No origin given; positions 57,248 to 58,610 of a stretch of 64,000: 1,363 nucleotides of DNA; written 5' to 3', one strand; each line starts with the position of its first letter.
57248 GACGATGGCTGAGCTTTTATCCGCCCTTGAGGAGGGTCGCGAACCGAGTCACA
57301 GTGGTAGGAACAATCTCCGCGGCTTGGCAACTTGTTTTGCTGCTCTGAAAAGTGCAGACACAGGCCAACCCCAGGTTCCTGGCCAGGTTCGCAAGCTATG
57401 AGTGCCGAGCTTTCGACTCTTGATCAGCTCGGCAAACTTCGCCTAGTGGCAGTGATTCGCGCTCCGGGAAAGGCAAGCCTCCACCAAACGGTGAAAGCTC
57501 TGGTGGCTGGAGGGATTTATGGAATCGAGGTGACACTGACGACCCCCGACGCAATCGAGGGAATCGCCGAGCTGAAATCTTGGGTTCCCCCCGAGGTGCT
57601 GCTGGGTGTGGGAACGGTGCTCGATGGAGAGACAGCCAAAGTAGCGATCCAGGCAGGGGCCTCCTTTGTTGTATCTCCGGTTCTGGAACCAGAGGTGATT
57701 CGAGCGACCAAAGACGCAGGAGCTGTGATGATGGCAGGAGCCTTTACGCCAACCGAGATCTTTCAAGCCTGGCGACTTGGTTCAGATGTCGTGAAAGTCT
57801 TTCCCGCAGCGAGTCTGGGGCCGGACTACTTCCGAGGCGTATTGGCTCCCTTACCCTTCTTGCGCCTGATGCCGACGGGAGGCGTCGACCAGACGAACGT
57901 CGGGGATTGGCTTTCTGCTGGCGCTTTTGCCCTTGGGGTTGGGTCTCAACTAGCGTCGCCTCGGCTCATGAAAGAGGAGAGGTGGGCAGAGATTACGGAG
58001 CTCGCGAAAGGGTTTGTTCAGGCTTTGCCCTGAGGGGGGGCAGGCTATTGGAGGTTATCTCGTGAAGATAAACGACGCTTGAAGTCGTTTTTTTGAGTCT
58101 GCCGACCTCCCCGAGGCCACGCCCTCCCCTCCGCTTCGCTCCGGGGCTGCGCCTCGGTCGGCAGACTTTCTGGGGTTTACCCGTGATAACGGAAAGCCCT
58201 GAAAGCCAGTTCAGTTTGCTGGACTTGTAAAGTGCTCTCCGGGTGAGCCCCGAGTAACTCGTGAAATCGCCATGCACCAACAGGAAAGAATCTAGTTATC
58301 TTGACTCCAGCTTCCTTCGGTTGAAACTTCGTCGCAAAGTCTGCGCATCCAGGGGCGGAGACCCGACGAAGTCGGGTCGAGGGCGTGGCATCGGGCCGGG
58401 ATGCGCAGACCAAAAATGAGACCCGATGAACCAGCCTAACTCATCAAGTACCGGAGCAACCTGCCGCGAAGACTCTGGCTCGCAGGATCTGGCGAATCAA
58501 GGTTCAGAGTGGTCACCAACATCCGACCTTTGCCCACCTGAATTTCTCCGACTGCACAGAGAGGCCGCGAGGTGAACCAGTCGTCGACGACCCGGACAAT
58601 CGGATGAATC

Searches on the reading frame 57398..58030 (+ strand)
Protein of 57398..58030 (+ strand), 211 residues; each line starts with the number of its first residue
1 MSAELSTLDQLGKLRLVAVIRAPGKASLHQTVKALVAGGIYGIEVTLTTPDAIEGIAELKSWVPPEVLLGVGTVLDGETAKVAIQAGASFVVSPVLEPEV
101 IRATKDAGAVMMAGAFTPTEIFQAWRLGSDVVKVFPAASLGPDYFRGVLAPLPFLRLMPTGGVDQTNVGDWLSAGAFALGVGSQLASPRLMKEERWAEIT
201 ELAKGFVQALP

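Call 33: find_encoding_contigs(protein=window:57398-58030:+, flank=3000, max_places=10)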
Protein window:57398-58030:+ (211 aa): 2 contigs read that carry it; 2 places shown.
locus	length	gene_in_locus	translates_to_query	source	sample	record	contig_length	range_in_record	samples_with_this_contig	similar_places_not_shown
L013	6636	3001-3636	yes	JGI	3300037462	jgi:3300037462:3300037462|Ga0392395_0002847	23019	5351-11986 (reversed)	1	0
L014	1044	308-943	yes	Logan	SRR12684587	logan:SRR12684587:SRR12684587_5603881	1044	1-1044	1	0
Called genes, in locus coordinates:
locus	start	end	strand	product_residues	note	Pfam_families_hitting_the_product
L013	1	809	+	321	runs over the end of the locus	PF02126:PTE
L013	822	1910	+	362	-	PF01408:GFO_IDH_MocA, PF22725:GFO_IDH_MocA_C3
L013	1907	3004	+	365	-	PF01408:GFO_IDH_MocA, PF03447:NAD_binding_3 (weak), PF22725:GFO_IDH_MocA_C3, PF02894:GFO_IDH_MocA_C (weak)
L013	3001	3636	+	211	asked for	PF01081:Aldolase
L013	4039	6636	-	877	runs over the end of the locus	PF02837:Glyco_hydro_2_N (faint)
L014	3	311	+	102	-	?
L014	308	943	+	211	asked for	PF01081:Aldolase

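Call 35: find_related_loci(query=window:57398-58030:+, collection=metagenome_contigs, flank=3000)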
Query window:57398-58030:+ (211 aa) in metagenome_contigs; peptide patterns used: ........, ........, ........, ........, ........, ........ (x = any residue, [..] = any of these).
353 stretches matched a pattern; 13 encode a relative of the query (tblastn E <= 1e-3); 13 distinct loci.
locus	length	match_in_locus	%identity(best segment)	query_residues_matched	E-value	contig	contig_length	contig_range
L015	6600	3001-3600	53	7-206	6e-59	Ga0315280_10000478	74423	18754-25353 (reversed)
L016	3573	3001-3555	53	1-185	3e-55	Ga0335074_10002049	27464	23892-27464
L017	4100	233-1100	45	1-208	1e-50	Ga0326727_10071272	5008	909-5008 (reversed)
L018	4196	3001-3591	46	16-210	8e-50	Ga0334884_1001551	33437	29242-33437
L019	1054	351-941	44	16-210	3e-46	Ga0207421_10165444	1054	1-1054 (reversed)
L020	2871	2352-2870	44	9-181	1e-39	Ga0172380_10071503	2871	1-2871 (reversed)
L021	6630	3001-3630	36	1-210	3e-39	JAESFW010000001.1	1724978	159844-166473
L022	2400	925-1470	43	16-197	2e-38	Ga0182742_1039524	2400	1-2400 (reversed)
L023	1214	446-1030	33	7-201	1e-37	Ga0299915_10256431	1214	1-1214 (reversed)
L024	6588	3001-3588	36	1-196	8e-35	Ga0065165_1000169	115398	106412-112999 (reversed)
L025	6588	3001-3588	36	1-196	8e-35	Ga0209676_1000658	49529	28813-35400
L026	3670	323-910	36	1-196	7e-35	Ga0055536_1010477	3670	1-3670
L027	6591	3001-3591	33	8-204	1e-25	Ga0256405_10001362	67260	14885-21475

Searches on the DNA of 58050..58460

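Call 11: search_rna_families(source=window, start=58050, end=58460, threshold=evalue, max_evalue=10)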
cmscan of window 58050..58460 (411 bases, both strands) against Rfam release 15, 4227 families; matches with E-value up to 10: 4.
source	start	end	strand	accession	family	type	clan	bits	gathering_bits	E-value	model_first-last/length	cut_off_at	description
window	58338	58411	+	RF00983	mir-662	Gene; miRNA;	-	17.6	88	1.7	1-82/82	no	mir-662 microRNA precursor family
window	58331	58392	+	RF03023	rpfG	Gene; sRNA;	-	14.1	75.9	1.5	1-85/85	no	rpfG RNA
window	58050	58188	-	RF03045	proV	Gene; sRNA;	-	13.2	88.5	1.1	1-149/149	no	proV RNA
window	58050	58124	-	RF01009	mir-M7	Gene; miRNA;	-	13.1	91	8.5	1-67/67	no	mir-M7 microRNA precursor family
